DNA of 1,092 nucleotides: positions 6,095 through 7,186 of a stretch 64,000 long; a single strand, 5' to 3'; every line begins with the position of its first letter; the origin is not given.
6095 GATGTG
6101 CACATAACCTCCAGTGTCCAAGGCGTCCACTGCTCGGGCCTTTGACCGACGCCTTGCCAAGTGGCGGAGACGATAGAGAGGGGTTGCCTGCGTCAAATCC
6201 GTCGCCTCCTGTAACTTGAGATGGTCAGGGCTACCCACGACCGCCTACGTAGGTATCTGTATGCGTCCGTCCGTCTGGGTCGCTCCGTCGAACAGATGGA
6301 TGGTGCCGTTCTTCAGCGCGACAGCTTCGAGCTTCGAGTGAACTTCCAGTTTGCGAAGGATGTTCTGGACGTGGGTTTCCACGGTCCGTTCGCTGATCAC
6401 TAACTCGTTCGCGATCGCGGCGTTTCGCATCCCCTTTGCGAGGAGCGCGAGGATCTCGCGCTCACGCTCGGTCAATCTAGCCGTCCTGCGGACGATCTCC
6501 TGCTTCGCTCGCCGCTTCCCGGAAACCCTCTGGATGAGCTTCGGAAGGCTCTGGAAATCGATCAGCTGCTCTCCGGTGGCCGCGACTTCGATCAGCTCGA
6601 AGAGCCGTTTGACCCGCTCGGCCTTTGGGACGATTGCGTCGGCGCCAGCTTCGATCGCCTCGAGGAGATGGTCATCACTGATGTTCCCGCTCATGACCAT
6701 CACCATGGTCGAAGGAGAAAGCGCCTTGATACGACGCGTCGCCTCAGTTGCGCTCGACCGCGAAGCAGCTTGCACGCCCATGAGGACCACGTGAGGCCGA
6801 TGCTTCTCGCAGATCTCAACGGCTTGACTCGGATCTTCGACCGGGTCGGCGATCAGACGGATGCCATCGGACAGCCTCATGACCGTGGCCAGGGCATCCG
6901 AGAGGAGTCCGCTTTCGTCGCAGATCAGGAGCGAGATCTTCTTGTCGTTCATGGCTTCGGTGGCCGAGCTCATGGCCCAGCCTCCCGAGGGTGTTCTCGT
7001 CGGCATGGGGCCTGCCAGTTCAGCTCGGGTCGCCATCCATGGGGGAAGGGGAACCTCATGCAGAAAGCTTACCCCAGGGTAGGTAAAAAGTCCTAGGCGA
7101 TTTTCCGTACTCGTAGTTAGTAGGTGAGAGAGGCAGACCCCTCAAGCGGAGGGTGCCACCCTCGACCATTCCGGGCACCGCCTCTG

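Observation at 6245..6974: Orphan LuxR-type response regulator whose phospho-acceptor Asp is Gly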

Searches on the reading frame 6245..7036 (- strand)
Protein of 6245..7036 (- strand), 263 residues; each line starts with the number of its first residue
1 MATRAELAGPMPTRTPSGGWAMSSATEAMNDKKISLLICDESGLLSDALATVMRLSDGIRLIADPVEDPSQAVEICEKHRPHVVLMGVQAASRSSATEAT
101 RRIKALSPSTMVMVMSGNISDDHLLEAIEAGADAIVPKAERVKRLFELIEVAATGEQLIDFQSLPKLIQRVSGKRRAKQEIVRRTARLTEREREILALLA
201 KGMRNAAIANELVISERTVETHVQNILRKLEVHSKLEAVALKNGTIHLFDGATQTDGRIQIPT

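Call 3: search_protein_families(library=pfam, proteins=[window:6245-7036:-], max_evalue=0.01)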
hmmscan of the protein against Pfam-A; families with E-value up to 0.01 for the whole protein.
window:6245-7036:- (263 aa): 5 families
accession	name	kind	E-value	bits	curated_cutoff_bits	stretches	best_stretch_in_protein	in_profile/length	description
PF00196.25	GerE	-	4.9e-21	74.6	23.5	1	187-239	2-54/57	Bacterial regulatory proteins, luxR family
PF00072.30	Response_reg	-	9.3e-12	45.6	30.2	1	37-149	2-110/111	Response regulator receiver domain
PF08281.18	Sigma70_r4_2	-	2.7e-07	30.6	25.7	1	179-230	2-54/54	Sigma-70, region 4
PF14493.12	HTH_40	-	0.0011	19.6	27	0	195-229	5-39/89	Helix-turn-helix domain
PF13936.12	HTH_38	-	0.0076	16.4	27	0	187-223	4-41/44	Helix-turn-helix domain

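Call 4: search_solved_structures(query=window:6245-6973:-, max_evalue=0.001, show_alignments=4)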
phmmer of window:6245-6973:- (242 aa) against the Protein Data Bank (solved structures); distinct sequences matched with E-value up to 0.001: 48.
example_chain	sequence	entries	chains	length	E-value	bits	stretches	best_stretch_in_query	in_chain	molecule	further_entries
5hev_A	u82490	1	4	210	1.8e-21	80.1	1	13-223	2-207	Response regulator protein VraR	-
7ve6_A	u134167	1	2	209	1.7e-20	76.9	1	13-219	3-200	Response regulator protein VraR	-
4gvp_A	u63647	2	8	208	1.9e-20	76.8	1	14-219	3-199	Response regulator protein vraR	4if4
1a04_A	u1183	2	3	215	4.6e-19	72.2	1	9-218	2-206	NITRATE/NITRITE RESPONSE REGULATOR PROTEIN NARL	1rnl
3c3w_A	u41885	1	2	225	3.6e-14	56.3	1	50-218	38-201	TWO COMPONENT TRANSCRIPTIONAL REGULATORY PROTEIN DEVR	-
4ldz_A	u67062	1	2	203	6.9e-13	52.1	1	12-219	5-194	Transcriptional regulatory protein DesR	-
4hye_A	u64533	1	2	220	4.6e-12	49.4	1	12-219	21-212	Response regulator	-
4zmr_A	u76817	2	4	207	4.6e-12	49.4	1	13-220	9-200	Response regulator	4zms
4wt0_B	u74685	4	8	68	3.2e-10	43.4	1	167-218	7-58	Response regulator receiver domain protein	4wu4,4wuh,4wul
2rnj_A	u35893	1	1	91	3.4e-10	43.3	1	165-219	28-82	Response regulator protein vraR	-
7ve4_A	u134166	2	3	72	3.6e-10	43.2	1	166-219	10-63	DNA-binding response regulator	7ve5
4wsz_A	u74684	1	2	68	4.2e-10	43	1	167-218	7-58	Response regulator receiver domain protein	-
1je8_A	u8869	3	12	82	1.5e-09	41.1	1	162-218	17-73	Nitrate/Nitrite Response Regulator Protein NARL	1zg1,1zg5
3kln_A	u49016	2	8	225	1.7e-09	41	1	155-221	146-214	Transcriptional regulator, LuxR family | Transcriptional regulator VpsT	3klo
8u3b_G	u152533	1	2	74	2e-09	40.8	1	165-219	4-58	Nitrate/nitrite response regulator protein NarL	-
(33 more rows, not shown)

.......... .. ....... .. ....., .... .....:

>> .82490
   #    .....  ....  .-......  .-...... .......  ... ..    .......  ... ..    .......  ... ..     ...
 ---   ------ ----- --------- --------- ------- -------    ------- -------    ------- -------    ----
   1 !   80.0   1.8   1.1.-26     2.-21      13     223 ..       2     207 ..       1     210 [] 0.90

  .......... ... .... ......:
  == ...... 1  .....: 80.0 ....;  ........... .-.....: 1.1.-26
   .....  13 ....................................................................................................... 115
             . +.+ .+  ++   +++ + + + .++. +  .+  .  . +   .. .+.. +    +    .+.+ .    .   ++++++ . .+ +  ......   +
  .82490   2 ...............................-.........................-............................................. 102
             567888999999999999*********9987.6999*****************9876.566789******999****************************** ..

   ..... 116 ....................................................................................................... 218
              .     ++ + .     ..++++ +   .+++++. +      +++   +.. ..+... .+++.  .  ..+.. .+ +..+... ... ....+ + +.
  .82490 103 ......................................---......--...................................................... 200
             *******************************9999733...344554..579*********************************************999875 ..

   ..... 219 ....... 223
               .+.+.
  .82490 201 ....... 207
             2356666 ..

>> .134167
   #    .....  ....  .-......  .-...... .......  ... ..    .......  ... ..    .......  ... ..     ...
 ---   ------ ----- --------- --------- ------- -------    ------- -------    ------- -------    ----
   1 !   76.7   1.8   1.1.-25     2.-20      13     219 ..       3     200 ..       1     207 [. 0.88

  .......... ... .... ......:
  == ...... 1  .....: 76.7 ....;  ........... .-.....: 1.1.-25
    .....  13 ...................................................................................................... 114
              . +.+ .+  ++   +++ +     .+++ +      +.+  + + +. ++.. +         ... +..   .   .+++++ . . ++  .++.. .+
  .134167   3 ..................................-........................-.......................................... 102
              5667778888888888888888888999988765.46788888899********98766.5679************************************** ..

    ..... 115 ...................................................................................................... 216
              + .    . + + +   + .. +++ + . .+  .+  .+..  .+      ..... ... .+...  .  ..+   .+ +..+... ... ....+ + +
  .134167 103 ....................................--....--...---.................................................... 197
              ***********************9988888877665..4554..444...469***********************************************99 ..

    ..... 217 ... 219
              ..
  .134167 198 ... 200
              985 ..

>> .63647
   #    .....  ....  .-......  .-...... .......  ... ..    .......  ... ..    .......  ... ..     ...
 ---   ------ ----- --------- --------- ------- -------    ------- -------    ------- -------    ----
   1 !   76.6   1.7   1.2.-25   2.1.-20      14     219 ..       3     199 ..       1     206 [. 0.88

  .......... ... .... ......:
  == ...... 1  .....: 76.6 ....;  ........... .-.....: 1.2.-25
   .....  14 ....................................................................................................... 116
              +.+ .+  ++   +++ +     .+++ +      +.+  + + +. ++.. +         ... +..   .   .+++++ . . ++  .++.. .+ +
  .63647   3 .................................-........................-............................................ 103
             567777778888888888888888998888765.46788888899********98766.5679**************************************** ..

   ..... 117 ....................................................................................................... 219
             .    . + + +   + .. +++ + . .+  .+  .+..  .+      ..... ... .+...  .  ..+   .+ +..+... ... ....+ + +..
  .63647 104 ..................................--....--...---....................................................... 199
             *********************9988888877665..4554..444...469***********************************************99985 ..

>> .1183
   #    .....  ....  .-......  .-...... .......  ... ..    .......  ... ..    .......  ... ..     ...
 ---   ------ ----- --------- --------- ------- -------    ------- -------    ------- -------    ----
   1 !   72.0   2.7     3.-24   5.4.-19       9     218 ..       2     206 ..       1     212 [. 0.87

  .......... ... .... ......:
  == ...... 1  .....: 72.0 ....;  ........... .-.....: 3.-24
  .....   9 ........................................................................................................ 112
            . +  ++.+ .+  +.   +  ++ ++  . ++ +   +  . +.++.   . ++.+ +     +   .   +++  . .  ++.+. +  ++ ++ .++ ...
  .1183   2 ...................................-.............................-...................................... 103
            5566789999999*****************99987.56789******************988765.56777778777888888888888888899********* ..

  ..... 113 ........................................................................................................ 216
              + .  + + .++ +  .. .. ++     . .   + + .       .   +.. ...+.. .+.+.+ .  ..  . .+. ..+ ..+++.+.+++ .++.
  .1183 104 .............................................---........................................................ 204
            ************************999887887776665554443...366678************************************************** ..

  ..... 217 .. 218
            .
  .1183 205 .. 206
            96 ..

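Call 5: find_homologous_proteins(query=window:6245-6973:-, max_evalue=1e-10)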
Query window:6245-6973:- (242 aa): 1389 proteins with E <= 1e-10 among 4011 candidates; the best 120 are listed.
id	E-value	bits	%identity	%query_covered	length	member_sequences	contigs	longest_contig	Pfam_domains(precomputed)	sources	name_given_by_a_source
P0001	2.7e-141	486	98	100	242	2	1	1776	PF00196.26,PF08281.19,PF00072.31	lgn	-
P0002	1.9e-82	294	69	89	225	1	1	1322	PF00196.26,PF08281.19,PF00072.31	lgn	-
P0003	2.2e-54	202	49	84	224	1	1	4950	PF00196.26,PF08281.19,PF00072.31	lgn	-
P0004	2.3e-54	202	51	88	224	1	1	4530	PF00196.26,PF08281.19,PF00072.31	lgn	-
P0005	2.7e-54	202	51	88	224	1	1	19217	PF00196.26,PF08281.19,PF00072.31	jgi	-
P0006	3.3e-54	202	51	88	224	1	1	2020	PF00196.26,PF08281.19,PF00072.31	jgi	-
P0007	4.3e-54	201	51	88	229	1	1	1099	PF00196.26,PF08281.19,PF00072.31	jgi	jgi:DNA-binding NarL/FixJ family response regulator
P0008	1.4e-53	200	52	86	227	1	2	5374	PF00196.26,PF08281.19,PF00072.31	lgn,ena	-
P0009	8.8e-53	197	49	88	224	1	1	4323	PF00196.26,PF08281.19,PF00072.31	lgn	-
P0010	1.5e-52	196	49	88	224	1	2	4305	PF00196.26,PF08281.19,PF00072.31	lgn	-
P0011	1.5e-52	196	48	90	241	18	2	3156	PF00196.26,PF08281.19,PF00072.31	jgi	jgi:DNA-binding NarL/FixJ family response regulator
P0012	3.7e-52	195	50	88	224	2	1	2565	PF00196.26,PF08281.19,PF00072.31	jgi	-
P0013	5.2e-52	195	50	88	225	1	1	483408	PF00196.26,PF08281.19,PF00072.31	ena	-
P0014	1.0e-51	194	48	92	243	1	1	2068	PF00196.26,PF08281.19,PF00072.31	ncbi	-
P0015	1.4e-51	193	51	86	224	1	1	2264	PF00196.26,PF08281.19,PF00072.31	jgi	jgi:DNA-binding NarL/FixJ family response regulator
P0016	2.4e-51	192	48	89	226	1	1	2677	PF00196.26,PF08281.19,PF00072.31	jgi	jgi:DNA-binding NarL/FixJ family response regulator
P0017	2.5e-51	192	50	88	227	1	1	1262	PF00196.26,PF08281.19,PF00072.31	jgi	jgi:DNA-binding NarL/FixJ family response regulator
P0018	5.0e-51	191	51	89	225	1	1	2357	PF13384.13,PF00196.26,PF08281.19,PF00072.31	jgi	-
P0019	5.0e-51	191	51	89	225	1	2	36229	PF13384.13,PF00196.26,PF08281.19,PF00072.31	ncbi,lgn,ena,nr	ncbi:MAG TPA: response regulator transcription factor [Actinomycetota bacterium]|nr:response regulat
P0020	5.2e-51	191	48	90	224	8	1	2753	PF00196.26,PF08281.19,PF00072.31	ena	-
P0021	5.7e-51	191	51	89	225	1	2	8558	PF13384.13,PF00196.26,PF08281.19,PF00072.31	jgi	-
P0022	5.9e-51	191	48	86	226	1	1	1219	PF00196.26,PF00072.31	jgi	jgi:DNA-binding NarL/FixJ family response regulator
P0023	6.5e-51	191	51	89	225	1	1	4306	PF13384.13,PF00196.26,PF08281.19,PF00072.31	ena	-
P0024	9.5e-51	191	48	89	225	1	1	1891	PF00196.26,PF08281.19,PF00072.31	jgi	jgi:two-component system, NarL family, response regulator LiaR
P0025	1.0e-50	190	51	88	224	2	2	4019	PF13384.13,PF00196.26,PF08281.19,PF00072.31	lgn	-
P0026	1.0e-50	190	49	86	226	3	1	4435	PF00196.26,PF08281.19,PF00072.31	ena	-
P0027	1.1e-50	190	48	88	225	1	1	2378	PF00196.26,PF08281.19,PF00072.31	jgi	jgi:DNA-binding NarL/FixJ family response regulator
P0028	1.5e-50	190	48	90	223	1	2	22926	PF13384.13,PF00196.26,PF08281.19,PF00072.31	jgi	jgi:DNA-binding NarL/FixJ family response regulator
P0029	1.7e-50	190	50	89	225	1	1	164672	PF13384.13,PF00196.26,PF08281.19,PF00072.31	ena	-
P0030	1.9e-50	190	48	88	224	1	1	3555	PF00196.26,PF08281.19,PF00072.31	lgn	-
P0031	2.1e-50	189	48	90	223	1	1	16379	PF00196.26,PF08281.19,PF00072.31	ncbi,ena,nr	ncbi:MAG TPA: response regulator transcription factor [Actinomycetota bacterium]|nr:response regulat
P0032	2.2e-50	189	48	86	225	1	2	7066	PF00196.26,PF00072.31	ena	-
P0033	2.2e-50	189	48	90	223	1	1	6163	PF00196.26,PF08281.19,PF00072.31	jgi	-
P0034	2.2e-50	189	48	86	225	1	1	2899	PF00196.26,PF00072.31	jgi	jgi:DNA-binding NarL/FixJ family response regulator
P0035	2.5e-50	189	49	88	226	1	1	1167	PF00196.26,PF08281.19,PF00072.31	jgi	jgi:DNA-binding NarL/FixJ family response regulator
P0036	2.9e-50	189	49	88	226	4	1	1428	PF00196.26,PF08281.19,PF00072.31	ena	-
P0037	3.0e-50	189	49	88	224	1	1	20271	PF00196.26,PF08281.19,PF00072.31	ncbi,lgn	-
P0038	3.3e-50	189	49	89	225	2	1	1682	PF00196.26,PF08281.19,PF00072.31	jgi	-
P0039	3.3e-50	189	48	88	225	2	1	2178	PF00196.26,PF08281.19,PF00072.31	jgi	jgi:DNA-binding NarL/FixJ family response regulator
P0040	3.7e-50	189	48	86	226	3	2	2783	PF00196.26,PF00072.31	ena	-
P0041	3.7e-50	189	48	86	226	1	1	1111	PF00196.26,PF08281.19,PF00072.31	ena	-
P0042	3.8e-50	189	48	90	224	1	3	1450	PF13412.13,PF00196.26,PF08281.19,PF00072.31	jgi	jgi:RNA polymerase sigma factor (sigma-70 family)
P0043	4.0e-50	188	49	89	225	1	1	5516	PF00196.26,PF08281.19,PF00072.31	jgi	jgi:DNA-binding NarL/FixJ family response regulator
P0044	4.2e-50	188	48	90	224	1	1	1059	PF13412.13,PF00196.26,PF08281.19,PF00072.31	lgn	-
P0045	4.3e-50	188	49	90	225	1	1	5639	PF00196.26,PF08281.19,PF00072.31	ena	-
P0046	4.4e-50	188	49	86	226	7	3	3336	PF00196.26,PF08281.19,PF00072.31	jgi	jgi:RNA polymerase sigma factor (sigma-70 family)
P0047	5.1e-50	188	50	89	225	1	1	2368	PF13384.13,PF00196.26,PF08281.19,PF00072.31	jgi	jgi:DNA-binding NarL/FixJ family response regulator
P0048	5.2e-50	188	50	89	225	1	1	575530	PF13384.13,PF00196.26,PF08281.19,PF00072.31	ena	-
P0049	5.3e-50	188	48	90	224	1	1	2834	PF13412.13,PF00196.26,PF08281.19,PF00072.31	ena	-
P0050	5.5e-50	188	48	90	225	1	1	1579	PF00196.26,PF08281.19,PF00072.31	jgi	jgi:DNA-binding NarL/FixJ family response regulator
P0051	5.5e-50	188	49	86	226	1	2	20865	PF00196.26,PF08281.19,PF00072.31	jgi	jgi:DNA-binding NarL/FixJ family response regulator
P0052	6.4e-50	188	48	89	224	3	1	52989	PF13384.13,PF00196.26,PF08281.19,PF00072.31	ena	-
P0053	7.2e-50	188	50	89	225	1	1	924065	PF13384.13,PF00196.26,PF08281.19,PF00072.31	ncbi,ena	-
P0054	8.1e-50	187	50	88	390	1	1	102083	PF00196.26,PF02518.32,PF08281.19,PF00072.31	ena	-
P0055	8.9e-50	187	47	88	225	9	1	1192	PF00196.26,PF08281.19,PF00072.31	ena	-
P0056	8.9e-50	187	49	88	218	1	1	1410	PF00196.26,PF08281.19,PF00072.31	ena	-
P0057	9.6e-50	187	48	90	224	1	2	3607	PF13412.13,PF00196.26,PF08281.19,PF00072.31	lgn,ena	-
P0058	9.8e-50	187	49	88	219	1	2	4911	PF00196.26,PF08281.19,PF00072.31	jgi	jgi:NarL family two-component system response regulator LiaR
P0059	1.0e-49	187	50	87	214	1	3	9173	PF00196.26,PF08281.19,PF00072.31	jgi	jgi:DNA-binding NarL/FixJ family response regulator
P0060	1.1e-49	187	47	89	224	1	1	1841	PF00196.26,PF08281.19,PF00072.31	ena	-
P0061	1.1e-49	187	48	90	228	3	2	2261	PF13412.13,PF00196.26,PF08281.19,PF00072.31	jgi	jgi:NarL family two-component system response regulator LiaR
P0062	1.3e-49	187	51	86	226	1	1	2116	PF00196.26,PF08281.19,PF00072.31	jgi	jgi:DNA-binding NarL/FixJ family response regulator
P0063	1.4e-49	187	50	87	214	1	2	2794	PF00196.26,PF08281.19,PF00072.31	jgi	jgi:DNA-binding NarL/FixJ family response regulator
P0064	1.6e-49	187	47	89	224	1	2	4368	PF00196.26,PF08281.19,PF00072.31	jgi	-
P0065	1.6e-49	186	47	89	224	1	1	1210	PF00196.26,PF08281.19,PF00072.31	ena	-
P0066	1.7e-49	186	46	89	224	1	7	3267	PF00196.26,PF00072.31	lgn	-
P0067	2.0e-49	186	47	89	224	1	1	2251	PF00196.26,PF08281.19,PF00072.31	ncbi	-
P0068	2.1e-49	186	48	90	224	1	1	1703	PF13412.13,PF13384.13,PF00196.26,PF08281.19,PF00072.31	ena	-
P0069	2.3e-49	186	48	88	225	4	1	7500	PF00196.26,PF00072.31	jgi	jgi:DNA-binding NarL/FixJ family response regulator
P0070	2.3e-49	186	48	90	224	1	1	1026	PF13412.13,PF13384.13,PF00196.26,PF08281.19,PF00072.31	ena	-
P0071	2.4e-49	186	49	89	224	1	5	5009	PF00196.26,PF08281.19,PF00072.31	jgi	jgi:RNA polymerase sigma factor (sigma-70 family)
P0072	2.4e-49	186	50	89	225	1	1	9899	PF13384.13,PF00196.26,PF08281.19,PF00072.31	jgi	jgi:DNA-binding NarL/FixJ family response regulator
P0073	2.6e-49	186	48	90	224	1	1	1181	PF13412.13,PF13384.13,PF00196.26,PF08281.19,PF00072.31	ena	-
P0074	2.6e-49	186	48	90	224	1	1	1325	PF13412.13,PF13384.13,PF00196.26,PF08281.19,PF00072.31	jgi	-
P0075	2.8e-49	186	48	90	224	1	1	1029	PF00196.26,PF08281.19,PF00072.31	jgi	jgi:DNA-binding NarL/FixJ family response regulator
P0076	2.8e-49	186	47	90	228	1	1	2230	PF00196.26,PF08281.19,PF00072.31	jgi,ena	-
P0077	2.9e-49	186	48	89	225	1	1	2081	PF00196.26,PF08281.19,PF00072.31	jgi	jgi:DNA-binding NarL/FixJ family response regulator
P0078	3.1e-49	186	48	90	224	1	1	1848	PF13412.13,PF13384.13,PF00196.26,PF08281.19,PF00072.31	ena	-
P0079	3.2e-49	186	50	87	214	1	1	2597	PF00196.26,PF08281.19,PF00072.31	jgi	jgi:DNA-binding NarL/FixJ family response regulator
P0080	3.2e-49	186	49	90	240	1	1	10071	PF00196.26,PF08281.19,PF00072.31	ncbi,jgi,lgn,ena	jgi:DNA-binding NarL/FixJ family response regulator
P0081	3.3e-49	185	48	89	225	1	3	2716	PF00196.26,PF08281.19,PF00072.31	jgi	jgi:DNA-binding NarL/FixJ family response regulator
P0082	3.4e-49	185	50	88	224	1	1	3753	PF00196.26,PF08281.19,PF00072.31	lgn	-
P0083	3.6e-49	185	48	90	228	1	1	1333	PF13412.13,PF13384.13,PF00196.26,PF08281.19,PF00072.31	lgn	-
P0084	4.0e-49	185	50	89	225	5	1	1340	PF00196.26,PF08281.19,PF00072.31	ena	-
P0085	4.0e-49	185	46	90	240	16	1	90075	PF08279.19,PF00196.26,PF00072.31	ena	-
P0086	4.0e-49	185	48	90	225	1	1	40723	PF00196.26,PF08281.19,PF00072.31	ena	-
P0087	4.4e-49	185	48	90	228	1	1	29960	PF13412.13,PF13384.13,PF00196.26,PF08281.19,PF00072.31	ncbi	ncbi:MAG TPA: response regulator transcription factor [Actinomycetota bacterium]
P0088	4.5e-49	185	47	90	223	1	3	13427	PF13384.13,PF00196.26,PF08281.19,PF00072.31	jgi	jgi:DNA-binding NarL/FixJ family response regulator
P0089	4.5e-49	185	48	89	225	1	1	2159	PF00196.26,PF08281.19,PF00072.31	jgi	jgi:DNA-binding NarL/FixJ family response regulator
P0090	4.7e-49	185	47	90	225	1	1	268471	PF00196.26,PF08281.19,PF00072.31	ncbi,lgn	-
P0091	4.8e-49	185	47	90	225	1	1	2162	PF00196.26,PF08281.19,PF00072.31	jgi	jgi:DNA-binding NarL/FixJ family response regulator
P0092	4.9e-49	185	49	88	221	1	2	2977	PF00196.26,PF08281.19,PF00072.31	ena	-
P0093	4.9e-49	185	49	90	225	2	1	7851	PF00196.26,PF08281.19,PF00072.31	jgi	-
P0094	6.1e-49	185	46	86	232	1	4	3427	PF00196.26,PF08281.19,PF00072.31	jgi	jgi:DNA-binding NarL/FixJ family response regulator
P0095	6.4e-49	185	49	86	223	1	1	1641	PF00196.26,PF08281.19,PF00072.31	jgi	jgi:DNA-binding NarL/FixJ family response regulator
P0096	6.6e-49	184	46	89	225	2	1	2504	PF00196.26,PF08281.19,PF00072.31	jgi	-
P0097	6.7e-49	184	48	90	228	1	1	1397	PF13412.13,PF13384.13,PF00196.26,PF08281.19,PF00072.31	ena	-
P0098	6.9e-49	184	48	88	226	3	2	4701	PF00196.26,PF08281.19,PF00072.31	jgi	jgi:DNA-binding NarL/FixJ family response regulator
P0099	7.1e-49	184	48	90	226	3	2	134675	PF13412.13,PF00196.26,PF08281.19,PF00072.31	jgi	jgi:DNA-binding NarL/FixJ family response regulator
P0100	7.2e-49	184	48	90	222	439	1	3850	PF13384.13,PF00196.26,PF08281.19,PF00072.31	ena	-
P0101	7.5e-49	184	48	90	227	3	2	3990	PF13412.13,PF13384.13,PF00196.26,PF08281.19,PF00072.31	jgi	jgi:NarL family two-component system response regulator LiaR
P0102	8.1e-49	184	47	90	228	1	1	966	PF13412.13,PF13384.13,PF00196.26,PF08281.19,PF00072.31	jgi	jgi:RNA polymerase sigma factor (sigma-70 family)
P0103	1.0e-48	184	48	89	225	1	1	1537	PF00196.26,PF08281.19,PF00072.31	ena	-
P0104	1.1e-48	184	48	91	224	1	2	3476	PF00196.26,PF08281.19,PF00072.31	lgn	-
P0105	1.1e-48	184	48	90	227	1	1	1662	PF13412.13,PF13384.13,PF00196.26,PF08281.19,PF00072.31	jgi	jgi:two-component system, NarL family, response regulator LiaR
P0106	1.1e-48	184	46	90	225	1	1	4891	PF00196.26,PF08281.19,PF00072.31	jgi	jgi:DNA-binding NarL/FixJ family response regulator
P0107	1.2e-48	184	48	90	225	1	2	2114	PF00196.26,PF08281.19,PF00072.31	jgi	jgi:DNA-binding NarL/FixJ family response regulator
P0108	1.3e-48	184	48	90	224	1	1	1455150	PF00196.26,PF08281.19,PF00072.31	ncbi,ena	-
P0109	1.3e-48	184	48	90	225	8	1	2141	PF00196.26,PF08281.19,PF00072.31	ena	-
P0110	1.4e-48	183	47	90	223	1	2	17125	PF00196.26,PF08281.19,PF00072.31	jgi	jgi:DNA-binding NarL/FixJ family response regulator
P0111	1.4e-48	183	48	90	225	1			PF00196.26,PF08281.19,PF00072.31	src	-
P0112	1.4e-48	183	47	90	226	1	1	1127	PF13412.13,PF00196.26,PF08281.19,PF00072.31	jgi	jgi:DNA-binding NarL/FixJ family response regulator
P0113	1.5e-48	183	47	90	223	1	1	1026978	PF13384.13,PF00196.26,PF08281.19,PF00072.31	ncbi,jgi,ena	jgi:DNA-binding NarL/FixJ family response regulator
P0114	1.5e-48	183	47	90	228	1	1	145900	PF13384.13,PF00196.26,PF08281.19,PF00072.31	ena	-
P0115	1.5e-48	183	46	89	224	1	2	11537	PF00196.26,PF08281.19,PF00072.31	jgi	jgi:DNA-binding NarL/FixJ family response regulator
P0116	1.6e-48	183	49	89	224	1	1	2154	PF00196.26,PF08281.19,PF00072.31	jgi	jgi:RNA polymerase sigma factor (sigma-70 family)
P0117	1.6e-48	183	50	87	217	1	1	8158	PF13384.13,PF00196.26,PF08281.19,PF00072.31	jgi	jgi:DNA-binding NarL/FixJ family response regulator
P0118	1.7e-48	183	49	88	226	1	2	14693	PF13412.13,PF13384.13,PF00196.26,PF08281.19,PF00072.31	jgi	jgi:DNA-binding NarL/FixJ family response regulator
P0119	1.9e-48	183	47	90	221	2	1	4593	PF00196.26,PF08281.19,PF00072.31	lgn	-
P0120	1.9e-48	183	48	90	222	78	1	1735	PF13384.13,PF00196.26,PF08281.19,PF00072.31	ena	-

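Call 9: find_encoding_contigs(protein=P0002, flank=10000)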
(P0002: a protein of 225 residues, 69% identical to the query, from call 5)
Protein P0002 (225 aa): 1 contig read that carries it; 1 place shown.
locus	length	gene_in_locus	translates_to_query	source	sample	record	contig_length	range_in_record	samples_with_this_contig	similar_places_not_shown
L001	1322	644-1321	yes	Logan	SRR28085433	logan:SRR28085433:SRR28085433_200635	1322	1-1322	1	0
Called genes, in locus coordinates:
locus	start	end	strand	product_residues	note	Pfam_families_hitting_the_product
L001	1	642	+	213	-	?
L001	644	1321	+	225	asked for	PF00072:Response_reg, PF08281:Sigma70_r4_2, PF00196:GerE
